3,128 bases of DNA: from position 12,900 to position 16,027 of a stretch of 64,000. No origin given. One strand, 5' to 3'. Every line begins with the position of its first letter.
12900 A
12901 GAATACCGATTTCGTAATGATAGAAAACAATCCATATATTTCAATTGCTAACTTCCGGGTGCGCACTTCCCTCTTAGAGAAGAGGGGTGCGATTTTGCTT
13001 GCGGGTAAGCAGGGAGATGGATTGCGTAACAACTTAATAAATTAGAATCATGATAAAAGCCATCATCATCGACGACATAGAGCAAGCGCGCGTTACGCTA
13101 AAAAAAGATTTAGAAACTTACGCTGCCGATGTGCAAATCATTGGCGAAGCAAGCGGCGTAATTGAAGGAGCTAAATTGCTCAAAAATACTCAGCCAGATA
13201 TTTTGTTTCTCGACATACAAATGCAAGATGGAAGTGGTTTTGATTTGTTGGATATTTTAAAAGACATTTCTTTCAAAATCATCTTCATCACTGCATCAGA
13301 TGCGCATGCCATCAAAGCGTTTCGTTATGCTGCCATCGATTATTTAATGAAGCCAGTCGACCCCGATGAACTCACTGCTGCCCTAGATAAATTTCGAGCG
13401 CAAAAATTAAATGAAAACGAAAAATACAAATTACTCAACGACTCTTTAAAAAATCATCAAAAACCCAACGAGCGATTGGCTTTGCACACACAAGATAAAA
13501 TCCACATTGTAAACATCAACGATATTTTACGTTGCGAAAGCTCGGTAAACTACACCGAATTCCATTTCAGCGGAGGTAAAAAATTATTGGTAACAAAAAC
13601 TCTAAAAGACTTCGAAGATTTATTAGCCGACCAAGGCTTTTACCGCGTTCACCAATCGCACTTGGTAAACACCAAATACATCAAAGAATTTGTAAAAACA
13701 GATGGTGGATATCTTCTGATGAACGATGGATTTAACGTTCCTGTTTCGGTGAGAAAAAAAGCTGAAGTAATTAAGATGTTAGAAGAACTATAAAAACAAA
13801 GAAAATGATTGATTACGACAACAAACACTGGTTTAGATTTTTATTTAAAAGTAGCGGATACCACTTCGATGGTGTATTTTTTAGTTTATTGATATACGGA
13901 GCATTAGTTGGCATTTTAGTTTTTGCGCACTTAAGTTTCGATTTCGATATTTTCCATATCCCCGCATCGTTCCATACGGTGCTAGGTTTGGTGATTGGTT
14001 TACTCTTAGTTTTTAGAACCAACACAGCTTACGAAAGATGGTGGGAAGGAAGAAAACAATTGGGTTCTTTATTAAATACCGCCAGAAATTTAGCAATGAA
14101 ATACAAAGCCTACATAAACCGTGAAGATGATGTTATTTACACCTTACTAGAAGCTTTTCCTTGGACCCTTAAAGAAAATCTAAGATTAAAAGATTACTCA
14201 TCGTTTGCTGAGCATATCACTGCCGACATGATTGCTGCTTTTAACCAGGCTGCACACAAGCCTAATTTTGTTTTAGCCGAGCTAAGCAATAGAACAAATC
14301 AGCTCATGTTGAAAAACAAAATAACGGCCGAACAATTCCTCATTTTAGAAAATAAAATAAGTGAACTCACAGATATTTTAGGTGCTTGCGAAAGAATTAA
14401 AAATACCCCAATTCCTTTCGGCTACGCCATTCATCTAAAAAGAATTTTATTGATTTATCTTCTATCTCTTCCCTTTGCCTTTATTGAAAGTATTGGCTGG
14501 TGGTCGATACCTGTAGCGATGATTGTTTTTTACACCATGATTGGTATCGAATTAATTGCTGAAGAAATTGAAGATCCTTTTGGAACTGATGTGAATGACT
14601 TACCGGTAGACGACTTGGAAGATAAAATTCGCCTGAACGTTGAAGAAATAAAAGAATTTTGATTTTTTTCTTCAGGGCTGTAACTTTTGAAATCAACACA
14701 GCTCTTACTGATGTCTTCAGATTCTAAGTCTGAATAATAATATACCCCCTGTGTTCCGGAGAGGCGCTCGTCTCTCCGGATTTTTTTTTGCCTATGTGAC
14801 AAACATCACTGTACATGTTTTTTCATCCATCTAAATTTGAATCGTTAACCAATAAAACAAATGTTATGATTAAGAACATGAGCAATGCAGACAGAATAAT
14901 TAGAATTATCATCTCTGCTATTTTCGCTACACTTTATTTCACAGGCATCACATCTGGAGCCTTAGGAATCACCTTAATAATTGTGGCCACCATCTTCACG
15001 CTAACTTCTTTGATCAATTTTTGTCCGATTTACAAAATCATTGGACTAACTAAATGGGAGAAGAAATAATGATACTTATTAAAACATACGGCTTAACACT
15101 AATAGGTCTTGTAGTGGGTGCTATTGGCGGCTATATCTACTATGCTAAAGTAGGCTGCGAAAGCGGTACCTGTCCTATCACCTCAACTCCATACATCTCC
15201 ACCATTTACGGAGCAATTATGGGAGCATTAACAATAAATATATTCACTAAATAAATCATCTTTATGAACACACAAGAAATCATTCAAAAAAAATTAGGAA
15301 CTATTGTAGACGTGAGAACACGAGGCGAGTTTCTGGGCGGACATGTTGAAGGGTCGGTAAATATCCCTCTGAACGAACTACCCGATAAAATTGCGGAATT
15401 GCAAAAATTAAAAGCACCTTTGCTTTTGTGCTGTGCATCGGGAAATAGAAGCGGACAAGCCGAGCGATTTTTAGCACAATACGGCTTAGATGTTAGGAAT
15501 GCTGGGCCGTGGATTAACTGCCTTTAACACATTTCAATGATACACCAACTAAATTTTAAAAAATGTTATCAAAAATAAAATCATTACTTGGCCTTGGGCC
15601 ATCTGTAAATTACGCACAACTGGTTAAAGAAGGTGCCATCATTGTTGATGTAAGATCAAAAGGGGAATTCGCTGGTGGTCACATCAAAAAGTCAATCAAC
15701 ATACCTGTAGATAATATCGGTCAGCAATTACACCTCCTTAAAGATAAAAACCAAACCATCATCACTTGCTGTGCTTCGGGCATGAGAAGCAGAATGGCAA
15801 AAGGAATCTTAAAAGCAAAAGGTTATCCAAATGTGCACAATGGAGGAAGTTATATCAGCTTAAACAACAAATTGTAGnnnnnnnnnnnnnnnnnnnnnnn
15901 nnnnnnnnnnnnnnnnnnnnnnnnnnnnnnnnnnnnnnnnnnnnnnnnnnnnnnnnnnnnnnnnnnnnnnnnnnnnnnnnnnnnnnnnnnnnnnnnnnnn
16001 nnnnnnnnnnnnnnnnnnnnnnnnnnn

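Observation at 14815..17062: Split YgaP-like sulfur-trafficking cluster: DUF2892, a CESGTC mini-membrane protein, two rhodaneses, OsmC and a rhodanese-thioredoxin lipoprotein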

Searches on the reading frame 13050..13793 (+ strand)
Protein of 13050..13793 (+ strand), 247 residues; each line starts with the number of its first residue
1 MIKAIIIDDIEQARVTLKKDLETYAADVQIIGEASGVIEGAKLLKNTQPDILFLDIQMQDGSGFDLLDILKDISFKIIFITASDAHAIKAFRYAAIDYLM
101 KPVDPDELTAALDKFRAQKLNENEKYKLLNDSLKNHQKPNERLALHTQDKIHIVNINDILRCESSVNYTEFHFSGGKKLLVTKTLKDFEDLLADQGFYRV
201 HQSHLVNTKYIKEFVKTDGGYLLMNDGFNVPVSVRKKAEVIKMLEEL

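Call 3: search_protein_families(library=pfam, proteins=[window:13050-13793:+], max_evalue=0.01)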
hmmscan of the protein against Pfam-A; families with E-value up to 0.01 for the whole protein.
window:13050-13793:+ (247 aa): 2 families
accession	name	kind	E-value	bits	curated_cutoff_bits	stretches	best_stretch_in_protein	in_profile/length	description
PF04397.21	LytTR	-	6.4e-20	71.6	22.6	1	149-244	1-97/98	LytTr DNA-binding domain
PF00072.30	Response_reg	-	1.1e-17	64.6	30.2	1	5-112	2-110/111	Response regulator receiver domain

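Call 4: search_protein_families(library=ncbifam, proteins=[window:13050-13793:+], max_evalue=0.01)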
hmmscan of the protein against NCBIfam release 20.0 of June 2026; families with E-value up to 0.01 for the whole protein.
window:13050-13793:+ (247 aa): 77 families (the best 25 are shown)
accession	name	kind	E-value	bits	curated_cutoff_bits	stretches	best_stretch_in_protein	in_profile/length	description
NF008677.0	PRK11697.1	equivalog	1.8e-40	138.8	246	1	1-240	1-231/238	two-component system response regulator BtsR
NF010684.1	PRK14084.1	equivalog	7.5e-31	107.8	375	1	2-213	1-219/254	response regulator transcription factor LytR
NF007935.0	PRK10651.1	equivalog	2.4e-17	62.9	250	1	4-143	9-152/216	two-component system response regulator NarL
TIGR01818.1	ntrC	equivalog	1.2e-13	50.7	558.6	1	5-127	2-123/463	nitrogen regulation protein NR(I)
NF033791.1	ActR_PrrA_rreg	equivalog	3.7e-13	49.8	250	1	5-123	5-124/173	ActR/PrrA/RegA family redox response regulator transcription factor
NF007750.0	PRK10430.1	equivalog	1.3e-12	47.8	262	1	1-123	1-129/239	two-component system response regulator DcuR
NF052445.1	RespRegMctR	equivalog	1.9e-11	43.7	300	1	2-118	2-121/205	two-component system response regulator MctR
NF007708.0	PRK10403.1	equivalog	4.4e-11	42.7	343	1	3-114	8-122/215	nitrate/nitrite response regulator protein NarP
NF045505.1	RR_RssB_Pseudo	equivalog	1.2e-10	41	700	1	3-131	7-139/394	two-component system response regulator RssB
NF041946.1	LuxO_transreg_Vib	equivalog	1.5e-10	40.5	800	1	16-130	11-126/463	quorum-sensing sigma-54 dependent transcriptional regulator LuxO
NF001965.0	PRK00742.1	subfamily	4.8e-10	39.2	293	1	2-127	4-134/357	chemotaxis-specific protein-glutamate methyltransferase CheB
TIGR02875.1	spore_0_A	equivalog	5.2e-10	39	200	1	2-129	3-135/262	sporulation transcription factor Spo0A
NF053854.1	RespRegPhoBBctds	equivalog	6.5e-10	38.7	270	1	5-154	2-149/225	two-component system response regulator PhoB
NF047785.1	respo_reg_MadR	equivalog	1.4e-09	37.7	300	1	2-117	1-122/209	MadR family response regulator transcription factor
NF008176.1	PRK10923.1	equivalog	1.3e-08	33.9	620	1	5-117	7-120/469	nitrogen regulation protein NR(I)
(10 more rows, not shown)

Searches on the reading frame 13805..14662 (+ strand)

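Call 3: search_protein_families(library=pfam, proteins=[window:13805-14662:+], max_evalue=0.01)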
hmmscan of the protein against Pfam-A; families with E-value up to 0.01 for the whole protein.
window:13805-14662:+ (285 aa): 1 family
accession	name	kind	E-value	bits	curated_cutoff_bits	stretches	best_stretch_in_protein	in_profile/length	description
PF25539.1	Bestrophin_2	-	1.1e-75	255.3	27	1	4-281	4-288/288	Bacterial/Fungal Bestrophin protein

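Call 4: search_protein_families(library=ncbifam, proteins=[window:13805-14662:+], max_evalue=0.01)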
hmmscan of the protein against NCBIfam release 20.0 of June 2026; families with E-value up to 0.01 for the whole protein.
window:13805-14662:+ (285 aa): 0 families

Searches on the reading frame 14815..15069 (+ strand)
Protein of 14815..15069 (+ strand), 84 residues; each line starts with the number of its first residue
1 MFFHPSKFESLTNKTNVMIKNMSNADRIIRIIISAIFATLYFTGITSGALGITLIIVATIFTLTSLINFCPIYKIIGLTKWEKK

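Call 3: search_protein_families(library=pfam, proteins=[window:14815-15069:+], max_evalue=0.01)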
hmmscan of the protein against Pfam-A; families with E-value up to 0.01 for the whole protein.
window:14815-15069:+ (84 aa): 1 family
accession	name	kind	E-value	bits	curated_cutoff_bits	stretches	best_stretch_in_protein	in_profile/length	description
PF11127.14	YgaP-like_TM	-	4.2e-16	59.3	25.3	1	18-80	1-62/66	Inner membrane protein YgaP-like, transmembrane domain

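Call 4: search_protein_families(library=ncbifam, proteins=[window:14815-15069:+], max_evalue=0.01)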
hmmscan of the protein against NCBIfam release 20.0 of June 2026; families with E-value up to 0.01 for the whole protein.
window:14815-15069:+ (84 aa): 0 families

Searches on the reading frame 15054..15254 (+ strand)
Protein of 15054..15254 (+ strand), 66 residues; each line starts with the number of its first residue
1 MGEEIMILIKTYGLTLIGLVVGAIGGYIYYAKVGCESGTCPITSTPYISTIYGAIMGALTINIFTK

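Call 3: search_protein_families(library=pfam, proteins=[window:15054-15254:+], max_evalue=0.01)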
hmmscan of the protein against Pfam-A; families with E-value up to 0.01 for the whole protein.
window:15054-15254:+ (66 aa): 1 family
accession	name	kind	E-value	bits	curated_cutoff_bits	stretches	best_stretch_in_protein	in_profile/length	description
PF19628.4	DUF6132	-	2e-08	34.2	23.2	1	8-59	5-52/60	Family of unknown function (DUF6132)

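Call 4: search_protein_families(library=ncbifam, proteins=[window:15054-15254:+], max_evalue=0.01)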
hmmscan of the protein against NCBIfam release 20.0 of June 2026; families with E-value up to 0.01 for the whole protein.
window:15054-15254:+ (66 aa): 0 families

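Call 43: find_homologous_proteins(query=window:15054-15254:+, max_evalue=0.001)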
Query window:15054-15254:+ (66 aa): 24 proteins with E <= 0.001 among 24 candidates.
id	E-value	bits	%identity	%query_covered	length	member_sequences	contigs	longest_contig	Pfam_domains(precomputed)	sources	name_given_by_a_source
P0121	2.7e-33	130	98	100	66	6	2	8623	PF19628.4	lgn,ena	-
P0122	2.5e-27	111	87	92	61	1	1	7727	PF19628.4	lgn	-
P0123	3.5e-27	111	79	100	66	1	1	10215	PF19628.4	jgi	jgi:hypothetical protein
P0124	6.1e-26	107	80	92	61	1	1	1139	PF19628.4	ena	-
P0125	9.2e-26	107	82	92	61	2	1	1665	PF19628.4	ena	-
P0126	1.9e-24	102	79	92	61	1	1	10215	PF19628.4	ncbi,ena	-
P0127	3.4e-15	73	68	80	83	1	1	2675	PF19628.4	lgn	-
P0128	3.6e-15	73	61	89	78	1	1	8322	PF19628.4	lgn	-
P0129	6.5e-15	72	62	91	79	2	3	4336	PF19628.4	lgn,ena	-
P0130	9.8e-15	72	62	79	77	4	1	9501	-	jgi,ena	-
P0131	3.1e-14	70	67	77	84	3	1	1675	-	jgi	jgi:hypothetical protein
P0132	3.2e-14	70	69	89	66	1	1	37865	PF19628.4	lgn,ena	-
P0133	3.3e-14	70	56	89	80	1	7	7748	PF19628.4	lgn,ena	-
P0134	5.5e-14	69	66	80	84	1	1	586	PF19628.4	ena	-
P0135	1.3e-13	68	56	95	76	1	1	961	-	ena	-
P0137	2.1e-13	68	62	80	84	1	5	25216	PF19628.4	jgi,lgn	jgi:xanthine/uracil permease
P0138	2.3e-13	67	60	80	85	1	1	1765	PF19628.4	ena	-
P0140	2.8e-13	67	65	77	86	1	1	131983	PF19628.4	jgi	jgi:xanthine/uracil permease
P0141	2.9e-13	67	60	83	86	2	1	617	PF19628.4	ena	-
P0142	4.1e-13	67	65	74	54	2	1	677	PF19628.4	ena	-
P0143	9.9e-12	62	57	92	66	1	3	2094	PF19628.4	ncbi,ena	-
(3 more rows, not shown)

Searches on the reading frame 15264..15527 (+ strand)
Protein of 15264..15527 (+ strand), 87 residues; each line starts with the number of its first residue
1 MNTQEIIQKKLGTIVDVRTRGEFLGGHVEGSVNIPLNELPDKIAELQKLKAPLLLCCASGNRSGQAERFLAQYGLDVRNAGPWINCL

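Call 3: search_protein_families(library=pfam, proteins=[window:15264-15527:+], max_evalue=0.01)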
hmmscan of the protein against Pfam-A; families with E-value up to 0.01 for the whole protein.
window:15264-15527:+ (87 aa): 1 family
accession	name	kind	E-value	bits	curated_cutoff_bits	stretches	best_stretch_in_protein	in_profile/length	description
PF00581.25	Rhodanese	-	1.6e-13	51.4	22.2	1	6-78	8-90/102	Rhodanese-like domain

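Call 4: search_protein_families(library=ncbifam, proteins=[window:15264-15527:+], max_evalue=0.01)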
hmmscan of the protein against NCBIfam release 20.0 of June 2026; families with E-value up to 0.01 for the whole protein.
window:15264-15527:+ (87 aa): 10 families
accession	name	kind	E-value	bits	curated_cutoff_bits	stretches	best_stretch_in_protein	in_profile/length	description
NF007627.0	PRK10287.1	equivalog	1e-09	38.5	102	1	15-81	24-92/104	thiosulfate sulfurtransferase PspE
NF006444.0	PRK08762.1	equivalog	2.3e-08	33.1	449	1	9-75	27-94/387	molybdopterin-synthase adenylyltransferase MoeB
TIGR02981.1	phageshock_pspE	exception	1.5e-07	31.6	126.3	1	14-81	21-90/101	thiosulfate sulfurtransferase PspE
NF008750.0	PRK11784.1-2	equivalog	5.6e-07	29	241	1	4-36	8-40/346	tRNA 2-selenouridine(34) synthase MnmH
NF001195.0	PRK00162.1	equivalog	1.9e-06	28.1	102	1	3-76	12-84/108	thiosulfate sulfurtransferase GlpE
NF008752.0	PRK11784.1-4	equivalog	8e-06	24.9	266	1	9-36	16-43/357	tRNA 2-selenouridine(34) synthase MnmH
TIGR03167.1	tRNA_sel_U_synt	equivalog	1.1e-05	25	219.75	1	13-36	4-27/311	tRNA 2-selenouridine(34) synthase MnmH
NF005646.0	PRK07411.1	equivalog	0.00065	18.9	633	1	13-80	301-372/390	molybdopterin-synthase adenylyltransferase MoeB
NF005902.0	PRK07878.1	equivalog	0.00093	18.2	647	1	13-74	305-367/392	adenylyltransferase/sulfurtransferase MoeZ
NF045521.1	rhoda_near_glyco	subfamily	0.0026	17.6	145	1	5-74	24-94/144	rhodanese homology domain-containing protein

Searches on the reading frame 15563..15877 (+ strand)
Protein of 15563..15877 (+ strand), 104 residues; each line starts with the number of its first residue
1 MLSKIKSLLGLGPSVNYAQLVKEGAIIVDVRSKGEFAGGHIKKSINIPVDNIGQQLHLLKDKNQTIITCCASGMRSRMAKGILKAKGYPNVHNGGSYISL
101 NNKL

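Call 3: search_protein_families(library=pfam, proteins=[window:15563-15877:+], max_evalue=0.01)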
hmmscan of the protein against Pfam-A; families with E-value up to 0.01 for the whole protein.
window:15563-15877:+ (104 aa): 1 family
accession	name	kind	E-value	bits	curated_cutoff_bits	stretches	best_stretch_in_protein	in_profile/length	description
PF00581.25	Rhodanese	-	1.3e-16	61.3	22.2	1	19-93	7-91/102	Rhodanese-like domain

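Call 4: search_protein_families(library=ncbifam, proteins=[window:15563-15877:+], max_evalue=0.01)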
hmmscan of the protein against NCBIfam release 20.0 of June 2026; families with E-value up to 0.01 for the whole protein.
window:15563-15877:+ (104 aa): 18 families
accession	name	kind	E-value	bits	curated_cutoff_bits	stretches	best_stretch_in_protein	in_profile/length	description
NF006444.0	PRK08762.1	equivalog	4.3e-12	45.3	449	1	18-93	23-99/387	molybdopterin-synthase adenylyltransferase MoeB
NF007627.0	PRK10287.1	equivalog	8.3e-12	45.3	102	1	27-97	23-94/104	thiosulfate sulfurtransferase PspE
NF045521.1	rhoda_near_glyco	subfamily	6.2e-11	42.3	145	1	18-93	25-100/144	rhodanese homology domain-containing protein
TIGR02981.1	phageshock_pspE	exception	1.2e-10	41.6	126.3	1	27-97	21-92/101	thiosulfate sulfurtransferase PspE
NF008750.0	PRK11784.1-2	equivalog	2.2e-09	36.9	241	1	19-49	10-40/346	tRNA 2-selenouridine(34) synthase MnmH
TIGR03167.1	tRNA_sel_U_synt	equivalog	7.3e-08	32.2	219.75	1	25-49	3-27/311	tRNA 2-selenouridine(34) synthase MnmH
NF001133.1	PRK00142.1-1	equivalog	2.2e-07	30.7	170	1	19-92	116-194/229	oxygen-dependent tRNA uridine(34) hydroxylase TrhO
NF001195.0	PRK00162.1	equivalog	5.2e-07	29.9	102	1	17-92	13-87/108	thiosulfate sulfurtransferase GlpE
NF005902.0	PRK07878.1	equivalog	1.8e-06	27.1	647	1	25-102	304-383/392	adenylyltransferase/sulfurtransferase MoeZ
TIGR04568.1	arch_SelU_Nterm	equivalog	2.7e-06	27.3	200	1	17-49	96-128/215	selenouridine synthase SelU-like subunit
TIGR04271.1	ThiI_C_thiazole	equivalog_domain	1.1e-05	25.4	70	1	15-92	17-97/101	thiazole biosynthesis protein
NF005646.0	PRK07411.1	equivalog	1.1e-05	24.8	633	1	22-89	297-368/390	molybdopterin-synthase adenylyltransferase MoeB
NF008751.0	PRK11784.1-3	equivalog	2.2e-05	23.8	361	0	15-49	8-42/367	tRNA 2-selenouridine(34) synthase MnmH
NF008752.0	PRK11784.1-4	equivalog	5.3e-05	22.2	266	1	25-49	19-43/357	tRNA 2-selenouridine(34) synthase MnmH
NF008749.0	PRK11784.1-1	equivalog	0.0006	19.1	548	0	16-50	9-43/364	tRNA 2-selenouridine(34) synthase MnmH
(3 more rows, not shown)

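Call 77: search_solved_structures(query=window:15563-15877:+, max_evalue=0.000001)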
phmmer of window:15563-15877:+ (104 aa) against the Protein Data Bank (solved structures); distinct sequences matched with E-value up to 0.000001: 9.
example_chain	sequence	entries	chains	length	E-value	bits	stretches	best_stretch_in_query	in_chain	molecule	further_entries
3r2u_A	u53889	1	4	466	2.2e-13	53.4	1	24-93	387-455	Metallo-beta-lactamase family protein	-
6mxv_A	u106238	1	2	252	1.9e-12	50.3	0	24-93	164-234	Rhodanese-like family protein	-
3tp9_A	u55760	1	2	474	8e-12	48.3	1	9-94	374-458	BETA-LACTAMASE and RHODANESE DOMAIN PROTEIN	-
8a56_A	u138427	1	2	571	9.5e-09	38.5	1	10-92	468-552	Coenzyme A-persulfide reductase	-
2jtq_A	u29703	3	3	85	1.5e-08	37.9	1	28-96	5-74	Phage shock protein E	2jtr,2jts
1yt8_A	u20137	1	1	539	4.1e-08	36.4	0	18-74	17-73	thiosulfate sulfurtransferase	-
3icr_A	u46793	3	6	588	1.1e-07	35.1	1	19-92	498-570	Coenzyme A-Disulfide Reductase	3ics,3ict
4ocg_A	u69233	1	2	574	3.2e-07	33.6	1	21-90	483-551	FAD-dependent pyridine nucleotide-disulphide oxidoreductase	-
3nta_A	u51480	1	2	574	3.4e-07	33.5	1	21-90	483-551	FAD-dependent pyridine nucleotide-disulphide oxidoreductase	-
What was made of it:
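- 15563..15877 (+): Rhodanese 2, 104 aa, cytoplasmic, loop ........, with a conserved N-terminal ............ motif. The nearest solved structures are rhodanese domains of CstB-type PDO (3r2u, 3tp9) and CoA-persulfide reductase (8a56) (call 77).
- Closest known: CstR-controlled cst operon of Staphylococcus aureus and CstR regulons of Enterococcus. Same: Rhodanese 2 is most similar to the rhodanese domains of 3r2u (CstB) and 8a56 (CoAPR) (call 77).
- Rhodanese 2 is closest to rhodanese domains of CstB and CoA-persulfide reductase (call 77). Rhodanese 2 groups with persulfide-enzyme rhodanese domains (call 77).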
